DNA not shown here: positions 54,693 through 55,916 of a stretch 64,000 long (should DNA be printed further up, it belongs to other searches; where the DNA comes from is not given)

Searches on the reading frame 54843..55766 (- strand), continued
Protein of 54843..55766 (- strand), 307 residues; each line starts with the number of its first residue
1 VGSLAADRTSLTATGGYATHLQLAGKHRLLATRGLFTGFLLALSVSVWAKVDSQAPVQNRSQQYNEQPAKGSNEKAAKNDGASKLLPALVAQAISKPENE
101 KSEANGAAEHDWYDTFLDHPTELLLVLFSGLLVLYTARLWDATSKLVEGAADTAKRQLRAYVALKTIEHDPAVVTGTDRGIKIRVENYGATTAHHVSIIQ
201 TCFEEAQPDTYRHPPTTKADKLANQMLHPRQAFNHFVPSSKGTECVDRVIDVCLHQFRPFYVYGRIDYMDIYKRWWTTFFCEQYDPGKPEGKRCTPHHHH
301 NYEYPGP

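Call 57: search_dna_similar(query=P0019, collection=plasmids, mode=protein, max_evalue=0.001, max_rows=25)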
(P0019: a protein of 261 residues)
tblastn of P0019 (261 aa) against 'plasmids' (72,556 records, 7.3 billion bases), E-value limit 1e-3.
No match.

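Call 61: fold_search(model_id=the predicted structure, library=viral)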
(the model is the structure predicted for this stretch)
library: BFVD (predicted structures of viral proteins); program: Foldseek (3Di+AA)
matches with E <= 10: 291; with E <= 0.001: 3
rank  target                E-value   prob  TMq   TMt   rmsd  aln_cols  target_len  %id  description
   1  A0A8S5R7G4            1.5e-06  1.00  0.36  0.41  11.4       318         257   11  Uncharacterized protein [virus sp. ctah610]
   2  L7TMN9                5.6e-06  1.00  0.33  0.35  12.5       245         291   11  Transmembrane protein [Rhizobium phage RHEph01]
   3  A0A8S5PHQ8            4.3e-04  1.00  0.26  0.32   7.3       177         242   11  Uncharacterized protein [Siphoviridae sp. ctUGQ45]
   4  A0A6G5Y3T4            1.0e-03  1.00  0.28  0.32  12.6       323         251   10  (no name in the UniProt tables at hand)
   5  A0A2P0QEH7            6.4e-03  0.99  0.31  0.30  13.8       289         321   10  Uncharacterized protein [Haloarcula hispanica pleomorphic virus 4]
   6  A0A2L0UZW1            1.3e-02  0.72  0.18  0.19  27.4       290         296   10  Uncharacterized protein [Agrobacterium phage Atu_ph07]
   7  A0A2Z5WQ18            2.4e-02  0.98  0.24  0.42   8.5       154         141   11  (no name in the UniProt tables at hand)
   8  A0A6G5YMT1            2.6e-02  0.97  0.21  0.32   9.0       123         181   12  (no name in the UniProt tables at hand)
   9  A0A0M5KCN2            5.2e-02  0.44  0.20  0.11  29.9       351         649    8  (no name in the UniProt tables at hand)
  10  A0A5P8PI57            5.5e-02  0.57  0.19  0.12  26.0       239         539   12  (no name in the UniProt tables at hand)
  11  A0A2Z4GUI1            5.8e-02  0.87  0.24  0.39  12.4       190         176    9  (no name in the UniProt tables at hand)
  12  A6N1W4                7.1e-02  0.93  0.23  0.37   7.3       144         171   14  Uncharacterized protein [Microbacterium phage Min1]
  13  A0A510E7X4            7.5e-02  0.06  0.09  0.11  24.6       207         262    9  (no name in the UniProt tables at hand)
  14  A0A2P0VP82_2          8.4e-02  0.41  0.19  0.06  28.5       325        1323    9  Uncharacterized protein [Tetraselmis virus 1]
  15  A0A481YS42            9.8e-02  0.54  0.19  0.32  10.7       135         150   11  Uncharacterized protein [Marseillevirus LCMAC101]
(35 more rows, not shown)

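Call 90: search_protein_families(library=pfam, proteins=[L005:633-914:+, L005:259-591:+], max_evalue=0.1)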
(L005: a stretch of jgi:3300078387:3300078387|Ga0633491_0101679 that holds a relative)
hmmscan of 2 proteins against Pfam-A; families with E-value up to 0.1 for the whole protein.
L005:633-914:+ (93 aa): 28 families (the best 25 are shown)
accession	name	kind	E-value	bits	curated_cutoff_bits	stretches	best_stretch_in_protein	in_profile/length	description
PF12761.13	End3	-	0.00034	21.2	25.2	0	60-88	81-109/115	Actin cytoskeleton-regulatory complex protein END3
PF14282.11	FlxA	-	0.00041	20.8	26.3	1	13-92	4-81/101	FlxA-like protein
PF14257.11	DUF4349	-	0.00077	19.3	27.7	0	24-49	120-145/213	Domain of unknown function (DUF4349)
PF13949.11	ALIX_LYPXL_bnd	-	0.0012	18.7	30.8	1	15-90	89-156/295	ALIX V-shaped domain binding to HIV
PF06810.17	Phage_scaffold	-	0.0016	18.8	35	1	21-87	29-94/170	Phage capsid assembly scaffolding protein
PF02185.22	HR1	-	0.0019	18.6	33.1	0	64-91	37-64/67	Hr1 repeat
PF10779.14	XhlA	-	0.002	18.7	34.7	1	42-91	6-49/67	Haemolysin XhlA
PF05377.16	FlaC_arch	-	0.0031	18.3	27.8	1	43-86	3-40/55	Flagella accessory protein C (FlaC)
PF05615.18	THOC7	-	0.0043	17.8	28.7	1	9-93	28-113/136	Tho complex subunit 7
PF16342.10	DUF4972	-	0.0046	17.3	28.8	1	4-91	9-99/128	Domain of unknown function (DUF4972)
PF08700.17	VPS51_Exo84_N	-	0.0055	17.2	24.2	1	66-90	57-81/87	Vps51/EXO84/COG1 N-terminal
PF05531.17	NPV_P10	-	0.0079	17.1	29.8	0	65-89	9-40/75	Nucleopolyhedrovirus P10 protein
PF10805.13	DUF2730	-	0.009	16.5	24.9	1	28-88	35-91/102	Protein of unknown function (DUF2730)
PF07716.20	bZIP_2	-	0.013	16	22.3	0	65-87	30-52/54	Basic region leucine zipper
PF11068.13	YlqD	-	0.015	16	27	1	24-90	25-90/131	YlqD protein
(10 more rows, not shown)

L005:259-591:+ (110 aa): 0 families

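Call 94: find_encoding_contigs(protein=P0006, flank=3000, max_places=2)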
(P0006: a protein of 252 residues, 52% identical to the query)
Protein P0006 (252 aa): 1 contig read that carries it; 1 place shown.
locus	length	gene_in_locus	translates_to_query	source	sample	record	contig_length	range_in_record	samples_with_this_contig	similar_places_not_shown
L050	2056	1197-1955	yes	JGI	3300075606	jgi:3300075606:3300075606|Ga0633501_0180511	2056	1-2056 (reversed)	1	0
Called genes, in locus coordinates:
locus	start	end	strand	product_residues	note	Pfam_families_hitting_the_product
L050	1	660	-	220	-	?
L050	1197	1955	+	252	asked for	-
